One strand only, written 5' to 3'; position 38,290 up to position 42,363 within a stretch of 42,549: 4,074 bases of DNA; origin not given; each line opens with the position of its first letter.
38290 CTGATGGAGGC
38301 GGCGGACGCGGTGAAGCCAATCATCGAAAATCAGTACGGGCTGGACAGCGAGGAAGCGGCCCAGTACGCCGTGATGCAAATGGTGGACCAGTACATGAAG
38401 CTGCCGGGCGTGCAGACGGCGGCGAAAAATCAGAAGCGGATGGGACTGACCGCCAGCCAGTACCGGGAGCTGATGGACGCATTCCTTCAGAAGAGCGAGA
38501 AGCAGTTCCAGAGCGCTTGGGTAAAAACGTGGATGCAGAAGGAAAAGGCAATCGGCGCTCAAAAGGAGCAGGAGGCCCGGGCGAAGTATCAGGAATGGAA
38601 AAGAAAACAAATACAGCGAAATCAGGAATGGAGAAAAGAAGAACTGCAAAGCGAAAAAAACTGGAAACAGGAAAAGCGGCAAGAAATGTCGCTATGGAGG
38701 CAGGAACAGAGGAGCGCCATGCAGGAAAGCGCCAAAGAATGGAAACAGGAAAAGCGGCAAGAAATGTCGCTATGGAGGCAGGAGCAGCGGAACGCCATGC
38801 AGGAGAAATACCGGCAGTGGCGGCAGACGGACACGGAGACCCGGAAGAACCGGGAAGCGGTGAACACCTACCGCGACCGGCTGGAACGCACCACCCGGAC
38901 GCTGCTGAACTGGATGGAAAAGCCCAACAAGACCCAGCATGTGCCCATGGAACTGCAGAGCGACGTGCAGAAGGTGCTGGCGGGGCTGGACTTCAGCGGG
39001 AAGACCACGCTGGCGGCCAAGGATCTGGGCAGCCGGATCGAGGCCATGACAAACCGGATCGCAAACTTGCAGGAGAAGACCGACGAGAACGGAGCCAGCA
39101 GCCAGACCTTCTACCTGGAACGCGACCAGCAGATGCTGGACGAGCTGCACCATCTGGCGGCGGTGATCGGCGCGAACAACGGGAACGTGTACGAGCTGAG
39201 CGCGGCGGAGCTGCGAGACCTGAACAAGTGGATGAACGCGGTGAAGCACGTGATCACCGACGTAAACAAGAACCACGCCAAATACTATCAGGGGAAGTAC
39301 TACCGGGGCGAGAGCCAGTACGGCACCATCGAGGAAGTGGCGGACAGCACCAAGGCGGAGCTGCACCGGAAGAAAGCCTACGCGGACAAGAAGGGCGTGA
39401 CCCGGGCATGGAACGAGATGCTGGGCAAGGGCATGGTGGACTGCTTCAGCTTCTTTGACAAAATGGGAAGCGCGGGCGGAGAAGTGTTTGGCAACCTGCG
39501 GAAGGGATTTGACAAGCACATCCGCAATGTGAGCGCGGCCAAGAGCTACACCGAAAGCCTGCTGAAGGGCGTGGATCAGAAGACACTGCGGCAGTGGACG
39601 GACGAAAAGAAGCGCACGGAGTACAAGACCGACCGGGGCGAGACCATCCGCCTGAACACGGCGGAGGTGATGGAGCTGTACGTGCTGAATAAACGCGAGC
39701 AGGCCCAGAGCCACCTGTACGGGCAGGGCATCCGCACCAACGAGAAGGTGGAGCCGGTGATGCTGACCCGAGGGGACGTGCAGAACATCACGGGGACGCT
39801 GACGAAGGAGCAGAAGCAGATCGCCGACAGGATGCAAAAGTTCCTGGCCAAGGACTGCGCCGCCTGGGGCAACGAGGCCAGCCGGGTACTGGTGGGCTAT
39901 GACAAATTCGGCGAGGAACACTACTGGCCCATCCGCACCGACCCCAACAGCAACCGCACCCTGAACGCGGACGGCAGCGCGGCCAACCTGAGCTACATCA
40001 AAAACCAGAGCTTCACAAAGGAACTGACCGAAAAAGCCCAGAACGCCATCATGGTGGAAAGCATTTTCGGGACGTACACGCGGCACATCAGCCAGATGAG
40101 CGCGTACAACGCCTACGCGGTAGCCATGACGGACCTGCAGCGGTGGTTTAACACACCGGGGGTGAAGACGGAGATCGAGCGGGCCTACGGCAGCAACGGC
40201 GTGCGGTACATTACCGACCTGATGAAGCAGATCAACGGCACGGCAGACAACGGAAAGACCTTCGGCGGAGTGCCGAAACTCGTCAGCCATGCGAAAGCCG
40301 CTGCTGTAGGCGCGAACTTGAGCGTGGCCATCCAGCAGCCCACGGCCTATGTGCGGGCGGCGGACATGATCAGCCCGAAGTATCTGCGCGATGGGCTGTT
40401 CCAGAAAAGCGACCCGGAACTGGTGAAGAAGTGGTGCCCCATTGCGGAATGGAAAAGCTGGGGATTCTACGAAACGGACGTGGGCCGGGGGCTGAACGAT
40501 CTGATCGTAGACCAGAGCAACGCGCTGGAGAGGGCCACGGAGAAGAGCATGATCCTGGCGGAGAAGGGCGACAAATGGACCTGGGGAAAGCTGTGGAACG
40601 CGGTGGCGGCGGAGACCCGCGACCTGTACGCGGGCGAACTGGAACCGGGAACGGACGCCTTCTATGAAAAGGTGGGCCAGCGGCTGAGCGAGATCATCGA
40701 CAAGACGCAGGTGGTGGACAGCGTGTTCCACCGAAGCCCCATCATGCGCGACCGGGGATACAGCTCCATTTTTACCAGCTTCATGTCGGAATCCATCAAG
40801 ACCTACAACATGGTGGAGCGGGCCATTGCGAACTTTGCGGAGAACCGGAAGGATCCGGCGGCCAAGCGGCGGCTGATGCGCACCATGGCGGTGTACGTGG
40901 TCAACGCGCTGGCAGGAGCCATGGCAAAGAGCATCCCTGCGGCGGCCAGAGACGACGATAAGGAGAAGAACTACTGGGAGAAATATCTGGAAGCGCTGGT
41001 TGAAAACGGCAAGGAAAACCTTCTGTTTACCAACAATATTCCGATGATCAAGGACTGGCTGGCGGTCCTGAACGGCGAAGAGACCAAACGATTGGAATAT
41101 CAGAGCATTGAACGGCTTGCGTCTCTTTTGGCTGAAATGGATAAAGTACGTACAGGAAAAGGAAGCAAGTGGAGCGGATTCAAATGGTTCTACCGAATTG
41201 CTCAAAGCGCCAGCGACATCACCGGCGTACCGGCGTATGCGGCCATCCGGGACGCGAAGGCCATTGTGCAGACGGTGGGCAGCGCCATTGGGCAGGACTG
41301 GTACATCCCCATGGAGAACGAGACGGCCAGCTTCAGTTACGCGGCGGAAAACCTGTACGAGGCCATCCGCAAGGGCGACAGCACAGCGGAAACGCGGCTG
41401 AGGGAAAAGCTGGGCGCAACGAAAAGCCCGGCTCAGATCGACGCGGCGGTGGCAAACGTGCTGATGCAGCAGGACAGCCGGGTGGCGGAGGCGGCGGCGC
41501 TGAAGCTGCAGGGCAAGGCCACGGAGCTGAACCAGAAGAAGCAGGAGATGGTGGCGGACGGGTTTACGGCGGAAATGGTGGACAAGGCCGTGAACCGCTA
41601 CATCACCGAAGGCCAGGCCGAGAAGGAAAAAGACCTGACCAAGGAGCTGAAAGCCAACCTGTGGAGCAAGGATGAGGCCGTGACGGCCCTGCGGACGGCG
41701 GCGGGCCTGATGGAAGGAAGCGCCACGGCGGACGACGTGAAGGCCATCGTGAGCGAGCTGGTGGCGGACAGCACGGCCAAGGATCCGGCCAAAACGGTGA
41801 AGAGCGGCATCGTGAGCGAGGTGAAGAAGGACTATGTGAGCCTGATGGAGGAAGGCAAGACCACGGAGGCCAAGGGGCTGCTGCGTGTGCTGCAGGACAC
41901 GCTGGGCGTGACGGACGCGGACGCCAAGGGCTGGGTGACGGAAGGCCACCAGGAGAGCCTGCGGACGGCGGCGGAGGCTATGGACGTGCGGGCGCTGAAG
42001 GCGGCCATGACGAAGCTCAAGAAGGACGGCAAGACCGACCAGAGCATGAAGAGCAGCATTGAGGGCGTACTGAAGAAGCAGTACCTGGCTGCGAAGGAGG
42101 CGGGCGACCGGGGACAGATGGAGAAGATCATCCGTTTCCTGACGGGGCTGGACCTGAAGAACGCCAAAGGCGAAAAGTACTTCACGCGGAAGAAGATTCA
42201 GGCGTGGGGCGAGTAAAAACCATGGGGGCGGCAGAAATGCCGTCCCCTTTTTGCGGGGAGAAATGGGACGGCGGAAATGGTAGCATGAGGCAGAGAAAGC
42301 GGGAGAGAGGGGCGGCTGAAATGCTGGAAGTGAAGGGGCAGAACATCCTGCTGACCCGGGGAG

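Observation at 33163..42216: A 3017-aa polyvalent effector-like protein sits in the structural operon of a temperate phage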

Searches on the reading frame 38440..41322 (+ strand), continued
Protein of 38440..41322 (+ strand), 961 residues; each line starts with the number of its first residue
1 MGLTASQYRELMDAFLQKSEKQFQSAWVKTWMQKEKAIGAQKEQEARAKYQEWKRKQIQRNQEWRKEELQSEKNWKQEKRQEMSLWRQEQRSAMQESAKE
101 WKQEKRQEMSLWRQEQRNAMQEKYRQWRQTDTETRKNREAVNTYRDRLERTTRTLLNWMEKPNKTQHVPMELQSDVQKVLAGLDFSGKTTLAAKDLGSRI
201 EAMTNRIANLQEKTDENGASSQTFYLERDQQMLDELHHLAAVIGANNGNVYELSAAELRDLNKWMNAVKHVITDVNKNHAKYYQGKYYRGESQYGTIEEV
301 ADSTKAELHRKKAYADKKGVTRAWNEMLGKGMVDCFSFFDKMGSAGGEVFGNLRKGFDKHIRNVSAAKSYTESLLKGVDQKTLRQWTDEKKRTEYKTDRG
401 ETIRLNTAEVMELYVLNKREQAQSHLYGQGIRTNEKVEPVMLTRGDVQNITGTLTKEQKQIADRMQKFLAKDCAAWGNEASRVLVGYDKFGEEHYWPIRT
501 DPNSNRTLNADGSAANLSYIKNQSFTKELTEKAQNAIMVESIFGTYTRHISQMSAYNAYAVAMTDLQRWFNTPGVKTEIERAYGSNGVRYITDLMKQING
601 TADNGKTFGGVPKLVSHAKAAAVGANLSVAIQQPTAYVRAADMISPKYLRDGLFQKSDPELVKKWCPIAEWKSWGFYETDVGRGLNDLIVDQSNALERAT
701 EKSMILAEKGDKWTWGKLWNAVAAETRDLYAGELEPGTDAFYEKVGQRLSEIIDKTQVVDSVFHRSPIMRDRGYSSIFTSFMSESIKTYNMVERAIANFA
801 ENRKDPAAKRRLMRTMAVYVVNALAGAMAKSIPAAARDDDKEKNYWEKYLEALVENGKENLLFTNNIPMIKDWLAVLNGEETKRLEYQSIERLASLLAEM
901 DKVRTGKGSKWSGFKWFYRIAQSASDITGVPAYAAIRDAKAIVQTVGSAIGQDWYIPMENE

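Call 62: find_related_loci(query=A3, collection=genome_contigs, flank=10000)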
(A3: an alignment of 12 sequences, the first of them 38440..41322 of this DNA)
Query A3 (961 aa) in genome_contigs; peptide patterns used: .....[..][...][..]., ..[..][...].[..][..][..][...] (x = any residue, [..] = any of these).
113 stretches matched a pattern; 91 encode a relative of the query (tblastn E <= 1e-3); the best 80 are kept; 80 distinct loci.
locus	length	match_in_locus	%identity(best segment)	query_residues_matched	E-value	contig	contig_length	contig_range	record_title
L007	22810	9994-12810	36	7-951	0e+0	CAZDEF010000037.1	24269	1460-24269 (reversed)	MAG TPA_asm: uncultured Oscillospiraceae bacterium isolate SRP313737_co1_186 genome assembly, contig: NODE_3222_length_2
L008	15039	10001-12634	37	78-946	2e-177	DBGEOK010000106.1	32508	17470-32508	MAG TPA_asm: Candidatus Limiplasma sp. isolate MAG12989 k141_105753, whole genome shotgun sequence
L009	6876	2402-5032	38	90-950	4e-169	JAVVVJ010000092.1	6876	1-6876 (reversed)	MAG: Clostridia bacterium isolate CGS10Y2-bin76 NODE_10055_length_6876_cov_4.891072, whole genome shotgun sequence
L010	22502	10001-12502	37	117-961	9e-164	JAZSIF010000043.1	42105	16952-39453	MAG: Eubacteriales bacterium isolate T1900044573_TS20190039.MAGScoT_cleanbin_000009 SGB_455_k141_3731595, whole genome s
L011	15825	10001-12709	36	12-946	2e-163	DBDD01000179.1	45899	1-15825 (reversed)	MAG TPA_asm: Christensenella sp. UBA941 UBA941_contig_8307, whole genome shotgun sequence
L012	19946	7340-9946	36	105-950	8e-156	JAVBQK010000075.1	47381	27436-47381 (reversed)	MAG: Eubacteriales bacterium isolate EPI_MAG_00165 c_000000369310, whole genome shotgun sequence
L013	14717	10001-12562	35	96-937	2e-154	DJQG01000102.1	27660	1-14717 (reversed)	MAG TPA_asm: Ruminococcaceae bacterium UBA6392 UBA6392_contig_295, whole genome shotgun sequence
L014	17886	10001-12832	34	1-953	1e-153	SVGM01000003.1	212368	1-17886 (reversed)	MAG: Clostridiales bacterium isolate SIG358 NODE_162_length_212368_cov_5.576401, whole genome shotgun sequence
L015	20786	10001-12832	34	13-961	1e-153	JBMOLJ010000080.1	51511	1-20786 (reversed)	MAG: Bacillota bacterium isolate Betzabe_MAG021 MAG021_80, whole genome shotgun sequence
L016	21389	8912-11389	37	145-955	2e-149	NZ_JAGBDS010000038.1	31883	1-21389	MAG: Oscillibacter sp. isolate RGIG9025 Water_deer_Rectum-4__c2732, whole genome shotgun sequence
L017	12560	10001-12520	35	68-889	2e-147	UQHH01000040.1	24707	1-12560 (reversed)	uncultured Ruminococcaceae bacterium isolate UMGS286 genome assembly, contig: NODE_365_length_24707_cov_6.33194, whole g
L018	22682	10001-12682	35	89-951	7e-146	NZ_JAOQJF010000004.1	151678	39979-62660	Alitiscatomonas aceti strain f_CCE .18048_1_85.4, whole genome shotgun sequence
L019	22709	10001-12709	33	33-953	5e-146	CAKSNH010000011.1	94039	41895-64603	MAG: uncultured Clostridia bacterium isolate REFINED_METABAT215_TOP10_CONTIGS_1500_ASSEMBLY_K77_MERGED__Hadza_MoBio_hadz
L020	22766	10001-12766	32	41-951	3e-145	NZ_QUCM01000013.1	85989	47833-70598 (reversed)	Clostridium sp. AM22-11AC AM22-11AC.Scaf13, whole genome shotgun sequence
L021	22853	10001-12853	31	16-951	5e-140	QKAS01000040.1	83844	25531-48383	MAG: Clostridia bacterium isolate SZUA-378 scaffold_373, whole genome shotgun sequence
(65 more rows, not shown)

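Call 79: search_protein_families(library=phrogs, alignment_id=A3, max_evalue=0.001)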
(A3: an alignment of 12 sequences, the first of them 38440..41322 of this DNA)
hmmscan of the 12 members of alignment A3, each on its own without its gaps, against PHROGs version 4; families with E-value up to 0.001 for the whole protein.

A. member 1, window:38440-41322:+ (961 aa): 1 family
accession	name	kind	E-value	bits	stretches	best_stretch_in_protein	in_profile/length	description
phrog_22978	-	unknown function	2e-146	490.5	1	74-948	2288-3153/3513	-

B. families by the number of members that match (of 12 scanned): 2 families
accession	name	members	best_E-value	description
phrog_22978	-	12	2.5e-223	-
phrog_28077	-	4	4.6e-24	-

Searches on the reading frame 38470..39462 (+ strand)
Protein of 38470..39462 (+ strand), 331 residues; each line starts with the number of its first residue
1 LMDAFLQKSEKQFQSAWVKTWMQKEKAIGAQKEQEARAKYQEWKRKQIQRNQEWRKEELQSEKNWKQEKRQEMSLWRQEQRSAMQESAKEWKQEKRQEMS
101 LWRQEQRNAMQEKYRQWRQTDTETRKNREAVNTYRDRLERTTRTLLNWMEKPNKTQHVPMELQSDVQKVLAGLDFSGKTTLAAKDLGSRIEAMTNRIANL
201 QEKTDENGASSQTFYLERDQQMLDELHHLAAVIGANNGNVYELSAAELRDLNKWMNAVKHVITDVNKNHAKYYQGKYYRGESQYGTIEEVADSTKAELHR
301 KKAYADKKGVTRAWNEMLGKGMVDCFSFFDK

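Call 72: search_protein_families(library=pfam, proteins=[window:38470-39462:+], max_evalue=10)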
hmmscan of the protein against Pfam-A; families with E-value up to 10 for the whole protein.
window:38470-39462:+ (331 aa): 2 families
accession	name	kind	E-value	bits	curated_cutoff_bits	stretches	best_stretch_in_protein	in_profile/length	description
PF13223.11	DUF4031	-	0.012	16.2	25.6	1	290-316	19-42/76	Protein of unknown function (DUF4031)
PF11705.13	RNA_pol_3_Rpc31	-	8.3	6.8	30.2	1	69-205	33-150/212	DNA-directed RNA polymerase III subunit Rpc31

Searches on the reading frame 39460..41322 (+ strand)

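Call 72: search_protein_families(library=pfam, proteins=[window:39460-41322:+], max_evalue=10)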
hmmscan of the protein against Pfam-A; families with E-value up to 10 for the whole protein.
window:39460-41322:+ (621 aa): 2 families
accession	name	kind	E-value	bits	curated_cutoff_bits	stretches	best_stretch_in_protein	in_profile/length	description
PF06815.18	RVT_connect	-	0.075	13.8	23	0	100-140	30-70/102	Reverse transcriptase connection domain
PF17754.6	TetR_C_14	-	0.91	9.9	22.7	1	443-492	40-89/112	MftR C-terminal domain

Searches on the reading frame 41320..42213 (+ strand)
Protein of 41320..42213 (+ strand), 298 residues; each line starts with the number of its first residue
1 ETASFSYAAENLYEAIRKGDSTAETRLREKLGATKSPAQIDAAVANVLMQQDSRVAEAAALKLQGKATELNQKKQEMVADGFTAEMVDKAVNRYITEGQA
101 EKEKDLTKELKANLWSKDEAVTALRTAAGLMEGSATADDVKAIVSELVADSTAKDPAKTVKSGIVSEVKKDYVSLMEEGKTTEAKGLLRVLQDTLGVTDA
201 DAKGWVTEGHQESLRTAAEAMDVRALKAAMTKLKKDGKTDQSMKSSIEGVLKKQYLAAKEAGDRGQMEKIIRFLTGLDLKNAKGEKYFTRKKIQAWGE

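Call 72: search_protein_families(library=pfam, proteins=[window:41320-42213:+], max_evalue=10)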
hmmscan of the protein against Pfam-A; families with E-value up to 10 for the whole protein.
window:41320-42213:+ (298 aa): 2 families
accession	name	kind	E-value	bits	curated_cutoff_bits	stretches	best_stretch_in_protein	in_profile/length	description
PF20990.2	DUF2207_C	-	0.84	9.7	33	1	37-175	9-126/247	Predicted membrane protein (DUF2207) C-terminal domain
PF10252.14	PP28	-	6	7.8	25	0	169-186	40-57/82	Casein kinase substrate phosphoprotein PP28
